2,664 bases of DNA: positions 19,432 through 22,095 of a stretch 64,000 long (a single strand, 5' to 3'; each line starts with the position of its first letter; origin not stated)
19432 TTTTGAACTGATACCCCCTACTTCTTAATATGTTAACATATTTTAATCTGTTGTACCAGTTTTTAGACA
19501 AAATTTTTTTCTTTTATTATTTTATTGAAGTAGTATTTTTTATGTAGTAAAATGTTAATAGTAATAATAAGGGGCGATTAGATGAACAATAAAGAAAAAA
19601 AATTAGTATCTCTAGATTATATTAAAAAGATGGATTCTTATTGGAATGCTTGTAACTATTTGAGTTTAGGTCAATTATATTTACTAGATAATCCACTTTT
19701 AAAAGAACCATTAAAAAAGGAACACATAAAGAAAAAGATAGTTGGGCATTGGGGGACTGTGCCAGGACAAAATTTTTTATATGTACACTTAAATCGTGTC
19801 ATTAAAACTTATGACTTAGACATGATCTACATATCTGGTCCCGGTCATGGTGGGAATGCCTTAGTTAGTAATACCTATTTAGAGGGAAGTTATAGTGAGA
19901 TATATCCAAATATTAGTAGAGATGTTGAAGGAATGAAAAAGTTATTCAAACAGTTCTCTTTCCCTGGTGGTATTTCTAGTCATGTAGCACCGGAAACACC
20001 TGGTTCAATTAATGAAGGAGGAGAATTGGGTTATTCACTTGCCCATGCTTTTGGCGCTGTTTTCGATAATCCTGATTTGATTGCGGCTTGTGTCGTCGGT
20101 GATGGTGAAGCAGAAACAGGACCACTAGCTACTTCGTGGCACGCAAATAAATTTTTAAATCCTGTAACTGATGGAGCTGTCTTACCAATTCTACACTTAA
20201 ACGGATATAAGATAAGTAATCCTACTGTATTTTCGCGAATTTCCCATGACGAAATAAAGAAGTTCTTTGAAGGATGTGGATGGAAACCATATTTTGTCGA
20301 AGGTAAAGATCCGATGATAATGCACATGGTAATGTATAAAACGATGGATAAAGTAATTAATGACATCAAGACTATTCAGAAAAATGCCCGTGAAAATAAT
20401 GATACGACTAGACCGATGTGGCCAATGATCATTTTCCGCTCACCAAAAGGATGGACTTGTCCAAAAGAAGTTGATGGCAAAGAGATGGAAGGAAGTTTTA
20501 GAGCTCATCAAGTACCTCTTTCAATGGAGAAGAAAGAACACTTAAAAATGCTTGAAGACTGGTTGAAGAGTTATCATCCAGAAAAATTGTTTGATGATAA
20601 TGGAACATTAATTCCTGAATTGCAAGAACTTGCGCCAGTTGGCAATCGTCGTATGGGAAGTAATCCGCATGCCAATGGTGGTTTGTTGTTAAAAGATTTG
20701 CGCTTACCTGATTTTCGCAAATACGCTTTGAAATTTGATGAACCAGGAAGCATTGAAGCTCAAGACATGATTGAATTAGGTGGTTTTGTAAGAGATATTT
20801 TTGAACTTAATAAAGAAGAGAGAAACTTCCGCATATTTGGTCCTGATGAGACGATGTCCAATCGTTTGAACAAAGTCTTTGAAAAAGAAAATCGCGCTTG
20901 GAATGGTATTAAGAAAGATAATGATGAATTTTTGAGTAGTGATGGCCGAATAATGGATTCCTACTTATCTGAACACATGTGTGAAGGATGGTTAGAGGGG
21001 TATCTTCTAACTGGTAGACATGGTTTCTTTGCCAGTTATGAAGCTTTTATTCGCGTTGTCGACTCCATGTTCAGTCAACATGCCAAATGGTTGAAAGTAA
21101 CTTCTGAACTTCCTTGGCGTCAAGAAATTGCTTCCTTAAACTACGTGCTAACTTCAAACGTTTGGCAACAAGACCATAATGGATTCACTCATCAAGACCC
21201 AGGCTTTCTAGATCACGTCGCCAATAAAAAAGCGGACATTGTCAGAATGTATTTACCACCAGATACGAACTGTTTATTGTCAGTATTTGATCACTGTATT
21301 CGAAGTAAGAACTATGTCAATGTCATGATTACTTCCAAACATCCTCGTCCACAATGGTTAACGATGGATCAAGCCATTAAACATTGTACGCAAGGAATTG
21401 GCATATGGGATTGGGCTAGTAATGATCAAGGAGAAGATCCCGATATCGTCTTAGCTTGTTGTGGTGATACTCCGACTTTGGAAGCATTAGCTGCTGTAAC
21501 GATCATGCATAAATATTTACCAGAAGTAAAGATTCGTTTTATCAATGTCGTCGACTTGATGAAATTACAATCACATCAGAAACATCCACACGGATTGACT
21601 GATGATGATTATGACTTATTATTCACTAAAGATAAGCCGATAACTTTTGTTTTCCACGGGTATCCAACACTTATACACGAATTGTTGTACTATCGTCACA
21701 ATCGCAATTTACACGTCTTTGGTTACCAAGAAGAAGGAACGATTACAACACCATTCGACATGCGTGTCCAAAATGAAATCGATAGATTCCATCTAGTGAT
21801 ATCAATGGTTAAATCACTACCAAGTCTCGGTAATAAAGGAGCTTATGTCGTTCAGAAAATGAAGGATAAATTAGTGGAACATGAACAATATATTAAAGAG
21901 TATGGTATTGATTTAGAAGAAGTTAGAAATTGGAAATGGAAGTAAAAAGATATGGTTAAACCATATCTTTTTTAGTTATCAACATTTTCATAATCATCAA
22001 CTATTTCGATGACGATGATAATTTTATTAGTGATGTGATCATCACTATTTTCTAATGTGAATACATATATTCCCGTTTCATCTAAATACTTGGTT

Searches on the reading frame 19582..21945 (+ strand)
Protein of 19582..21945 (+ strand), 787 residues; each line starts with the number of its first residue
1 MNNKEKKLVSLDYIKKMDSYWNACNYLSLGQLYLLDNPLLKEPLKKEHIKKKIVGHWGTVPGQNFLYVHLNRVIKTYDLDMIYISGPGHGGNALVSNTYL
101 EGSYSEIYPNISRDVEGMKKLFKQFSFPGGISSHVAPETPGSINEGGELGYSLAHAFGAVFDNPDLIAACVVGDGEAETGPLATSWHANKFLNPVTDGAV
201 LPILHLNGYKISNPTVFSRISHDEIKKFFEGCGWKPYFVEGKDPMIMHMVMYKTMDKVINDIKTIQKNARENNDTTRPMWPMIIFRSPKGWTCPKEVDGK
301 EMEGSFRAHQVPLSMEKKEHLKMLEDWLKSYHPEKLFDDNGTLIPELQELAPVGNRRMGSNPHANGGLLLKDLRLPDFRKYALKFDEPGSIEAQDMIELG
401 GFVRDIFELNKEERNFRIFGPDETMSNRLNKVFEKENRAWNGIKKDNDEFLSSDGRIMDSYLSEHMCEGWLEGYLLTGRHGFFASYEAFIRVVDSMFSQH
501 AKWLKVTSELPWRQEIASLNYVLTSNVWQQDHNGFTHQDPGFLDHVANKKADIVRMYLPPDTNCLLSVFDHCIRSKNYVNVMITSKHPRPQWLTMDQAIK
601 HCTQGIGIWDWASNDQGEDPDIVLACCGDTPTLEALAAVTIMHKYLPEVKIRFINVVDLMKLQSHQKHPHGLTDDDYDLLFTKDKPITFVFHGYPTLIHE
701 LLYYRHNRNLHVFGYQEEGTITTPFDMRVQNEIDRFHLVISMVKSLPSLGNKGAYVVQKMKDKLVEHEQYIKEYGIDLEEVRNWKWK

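Call 72: search_protein_families(library=pfam, proteins=[window:19582-21945:+], max_evalue=0.00001)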
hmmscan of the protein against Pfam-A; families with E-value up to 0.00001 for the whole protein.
window:19582-21945:+ (787 aa): 3 families
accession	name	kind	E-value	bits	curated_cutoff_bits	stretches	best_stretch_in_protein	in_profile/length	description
PF09364.15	XFP_N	-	9.1e-187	620.7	23.7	1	11-368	4-363/364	XFP N-terminal domain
PF09363.15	XFP_C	-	2.4e-94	314.9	23.4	1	586-786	1-202/202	XFP C-terminal domain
PF03894.20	XFP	-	3.7e-85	284.6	22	1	398-575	2-177/177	D-xylulose 5-phosphate/D-fructose 6-phosphate phosphoketolase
